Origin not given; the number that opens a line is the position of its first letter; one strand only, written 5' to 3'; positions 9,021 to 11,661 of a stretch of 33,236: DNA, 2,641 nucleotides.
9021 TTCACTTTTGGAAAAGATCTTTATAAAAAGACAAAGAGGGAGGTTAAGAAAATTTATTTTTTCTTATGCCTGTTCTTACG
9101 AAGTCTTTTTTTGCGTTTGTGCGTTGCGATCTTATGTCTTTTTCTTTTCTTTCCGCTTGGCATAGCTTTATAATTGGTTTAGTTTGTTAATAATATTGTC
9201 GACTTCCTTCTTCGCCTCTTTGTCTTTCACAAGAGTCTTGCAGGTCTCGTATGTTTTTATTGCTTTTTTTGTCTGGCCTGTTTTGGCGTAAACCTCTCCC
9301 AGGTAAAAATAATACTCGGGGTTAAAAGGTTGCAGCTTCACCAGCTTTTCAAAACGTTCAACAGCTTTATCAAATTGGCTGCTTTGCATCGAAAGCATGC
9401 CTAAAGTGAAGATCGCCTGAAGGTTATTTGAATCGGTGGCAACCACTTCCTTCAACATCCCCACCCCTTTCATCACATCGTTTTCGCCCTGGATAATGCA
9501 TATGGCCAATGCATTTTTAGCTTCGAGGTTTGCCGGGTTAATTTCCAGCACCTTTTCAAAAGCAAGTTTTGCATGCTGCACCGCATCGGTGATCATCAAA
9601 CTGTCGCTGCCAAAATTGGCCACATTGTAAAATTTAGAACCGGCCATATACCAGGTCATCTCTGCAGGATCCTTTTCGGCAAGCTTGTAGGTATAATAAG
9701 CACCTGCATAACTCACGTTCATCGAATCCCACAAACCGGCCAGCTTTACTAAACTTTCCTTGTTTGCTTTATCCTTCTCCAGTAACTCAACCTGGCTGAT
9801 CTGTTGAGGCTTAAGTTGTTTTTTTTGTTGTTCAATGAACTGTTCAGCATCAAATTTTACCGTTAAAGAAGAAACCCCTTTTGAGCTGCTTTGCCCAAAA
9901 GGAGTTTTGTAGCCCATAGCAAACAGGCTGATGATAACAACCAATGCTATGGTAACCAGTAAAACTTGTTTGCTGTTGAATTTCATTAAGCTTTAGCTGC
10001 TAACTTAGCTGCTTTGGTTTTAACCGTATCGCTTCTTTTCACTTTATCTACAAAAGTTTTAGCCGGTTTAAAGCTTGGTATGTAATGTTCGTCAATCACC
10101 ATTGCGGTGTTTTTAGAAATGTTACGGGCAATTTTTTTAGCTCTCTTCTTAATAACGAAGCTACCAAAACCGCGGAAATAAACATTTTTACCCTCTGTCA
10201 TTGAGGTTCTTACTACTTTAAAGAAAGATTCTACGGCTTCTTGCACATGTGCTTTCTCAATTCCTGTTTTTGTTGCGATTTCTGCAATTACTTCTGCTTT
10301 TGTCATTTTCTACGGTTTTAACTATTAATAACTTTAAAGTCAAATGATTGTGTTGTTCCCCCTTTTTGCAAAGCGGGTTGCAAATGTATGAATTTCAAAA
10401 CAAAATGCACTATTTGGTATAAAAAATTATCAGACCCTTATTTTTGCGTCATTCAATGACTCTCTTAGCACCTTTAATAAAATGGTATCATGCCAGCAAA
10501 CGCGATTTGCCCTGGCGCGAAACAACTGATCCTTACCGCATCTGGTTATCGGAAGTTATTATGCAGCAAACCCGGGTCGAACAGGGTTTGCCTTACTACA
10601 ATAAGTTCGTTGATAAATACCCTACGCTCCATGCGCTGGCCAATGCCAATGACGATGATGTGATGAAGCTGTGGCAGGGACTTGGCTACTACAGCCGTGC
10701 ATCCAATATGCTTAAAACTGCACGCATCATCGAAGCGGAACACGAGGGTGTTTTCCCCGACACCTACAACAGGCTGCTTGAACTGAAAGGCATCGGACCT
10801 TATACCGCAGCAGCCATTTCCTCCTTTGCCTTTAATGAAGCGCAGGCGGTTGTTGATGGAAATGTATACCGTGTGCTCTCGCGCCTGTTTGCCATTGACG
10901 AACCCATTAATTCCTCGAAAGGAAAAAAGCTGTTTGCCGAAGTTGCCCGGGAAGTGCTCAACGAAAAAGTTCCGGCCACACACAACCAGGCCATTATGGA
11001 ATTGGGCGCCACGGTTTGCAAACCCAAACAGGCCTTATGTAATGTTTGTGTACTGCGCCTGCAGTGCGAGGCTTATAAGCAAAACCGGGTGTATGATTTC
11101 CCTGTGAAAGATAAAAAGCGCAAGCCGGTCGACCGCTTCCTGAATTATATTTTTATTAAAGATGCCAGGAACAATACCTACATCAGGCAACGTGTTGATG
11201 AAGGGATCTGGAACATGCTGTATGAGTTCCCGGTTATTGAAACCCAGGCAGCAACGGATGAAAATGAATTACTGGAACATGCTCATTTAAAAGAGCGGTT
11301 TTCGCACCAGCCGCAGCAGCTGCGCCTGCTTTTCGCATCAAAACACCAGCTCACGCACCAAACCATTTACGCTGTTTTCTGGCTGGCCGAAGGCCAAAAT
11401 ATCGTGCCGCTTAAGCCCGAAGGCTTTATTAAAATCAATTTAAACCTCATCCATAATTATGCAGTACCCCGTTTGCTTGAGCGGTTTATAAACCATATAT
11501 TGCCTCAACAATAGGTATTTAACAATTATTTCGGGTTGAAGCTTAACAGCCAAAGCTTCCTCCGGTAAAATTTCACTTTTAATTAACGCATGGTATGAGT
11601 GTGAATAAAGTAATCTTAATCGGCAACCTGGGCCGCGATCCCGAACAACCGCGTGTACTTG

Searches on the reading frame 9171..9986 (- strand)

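Call 61: search_protein_families(library=pfam, proteins=[window:9171-9986:-], max_evalue=0.001)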
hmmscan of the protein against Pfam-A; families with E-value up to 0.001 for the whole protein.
window:9171-9986:- (272 aa): 17 families
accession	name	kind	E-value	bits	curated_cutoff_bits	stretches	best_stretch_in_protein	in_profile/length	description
PF07719.23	TPR_2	-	8.6e-14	50.9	27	1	223-249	1-27/34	Tetratricopeptide repeat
PF14559.12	TPR_19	-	1.5e-12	48.1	25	2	200-247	2-49/68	Tetratricopeptide repeat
PF13431.12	TPR_17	-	1.5e-12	47.1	24.4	1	212-243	2-33/34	Tetratricopeptide repeat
PF13181.12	TPR_8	-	7.6e-12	44.8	25.7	0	224-251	2-29/34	Tetratricopeptide repeat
PF23914.1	TPR_CcmH_CycH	-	1.8e-11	44.6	42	1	131-222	61-154/158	Cytochrome c-type biogenesis protein H TPR domain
PF13414.12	TPR_11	-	2.9e-09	36.9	26.8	1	201-237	6-42/42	TPR repeat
PF00515.34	TPR_1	-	5e-09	36.1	27.8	0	224-249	2-27/34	Tetratricopeptide repeat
PF13432.12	TPR_16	-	1.7e-08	35.2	32.7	1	194-247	2-55/65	Tetratricopeptide repeat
PF12895.13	ANAPC3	-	2.7e-07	31.2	27.2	1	203-252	3-52/82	Anaphase-promoting complex, cyclosome, subunit 3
PF13174.12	TPR_6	-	3.3e-07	30.9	26.3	0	226-249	3-26/33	Tetratricopeptide repeat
PF13428.12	TPR_14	-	5.5e-07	30.1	23.5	0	191-231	3-43/44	Tetratricopeptide repeat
PF13176.12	TPR_7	-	4e-06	26.9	27.9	0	229-257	5-33/36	Tetratricopeptide repeat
PF03704.23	BTAD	-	2.6e-05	25.1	22.1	1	172-255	45-128/146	Bacterial transcriptional activator domain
PF14561.12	TPR_20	-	0.00053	20.7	25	0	178-217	11-50/90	Tetratricopeptide repeat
PF13424.12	TPR_12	-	0.0006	20.4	30.1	0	194-249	8-71/77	Tetratricopeptide repeat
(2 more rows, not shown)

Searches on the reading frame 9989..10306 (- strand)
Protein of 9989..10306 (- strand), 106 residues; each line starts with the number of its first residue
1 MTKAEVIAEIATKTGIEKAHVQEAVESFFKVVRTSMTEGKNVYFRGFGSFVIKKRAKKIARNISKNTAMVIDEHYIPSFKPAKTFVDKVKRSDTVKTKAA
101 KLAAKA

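Call 61: search_protein_families(library=pfam, proteins=[window:9989-10306:-], max_evalue=0.001)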
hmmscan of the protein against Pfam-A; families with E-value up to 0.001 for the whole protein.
window:9989-10306:- (106 aa): 4 families
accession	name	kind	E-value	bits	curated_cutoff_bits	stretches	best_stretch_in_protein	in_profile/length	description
PF00216.26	Bac_DNA_binding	-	7e-24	84.3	22.4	1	1-89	1-89/90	Bacterial DNA-binding protein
PF18291.6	HU-HIG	-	1.9e-07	31.6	26.2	1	4-92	35-121/125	HU domain fused to wHTH, Ig, or Glycine-rich motif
PF18289.6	HU-CCDC81_euk_2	-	8.1e-05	23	26.1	1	8-56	8-58/75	CCDC81 eukaryotic HU domain 2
PF14908.11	HU-CCDC81_euk_1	-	9.8e-05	22.8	26.1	1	16-91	19-87/89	CCDC81 eukaryotic HU domain 1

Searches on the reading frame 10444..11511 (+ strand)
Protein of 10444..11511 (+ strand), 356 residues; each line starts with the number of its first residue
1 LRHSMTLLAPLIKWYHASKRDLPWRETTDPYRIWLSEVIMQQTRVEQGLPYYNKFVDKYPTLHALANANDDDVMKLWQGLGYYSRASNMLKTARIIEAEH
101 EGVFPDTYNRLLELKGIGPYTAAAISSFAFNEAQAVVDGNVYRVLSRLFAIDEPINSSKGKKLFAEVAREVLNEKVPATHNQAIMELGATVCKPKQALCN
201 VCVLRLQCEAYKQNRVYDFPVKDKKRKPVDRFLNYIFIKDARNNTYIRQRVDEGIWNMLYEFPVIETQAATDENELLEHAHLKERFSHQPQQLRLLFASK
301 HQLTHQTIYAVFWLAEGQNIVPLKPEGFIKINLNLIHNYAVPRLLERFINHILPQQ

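Call 61: search_protein_families(library=pfam, proteins=[window:10444-11511:+], max_evalue=0.001)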
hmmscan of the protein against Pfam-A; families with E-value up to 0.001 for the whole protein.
window:10444-11511:+ (356 aa): 3 families
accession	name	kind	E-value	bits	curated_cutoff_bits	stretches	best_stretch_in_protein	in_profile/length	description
PF00730.31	HhH-GPD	-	6.9e-21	75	26.2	1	36-166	2-104/108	HhH-GPD superfamily base excision DNA repair protein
PF14815.12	NUDIX_4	-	8.4e-13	48.5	35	1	235-350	2-112/113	NUDIX domain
PF00633.29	HHH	-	1.3e-06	28.3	24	1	99-128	1-30/30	Helix-hairpin-helix motif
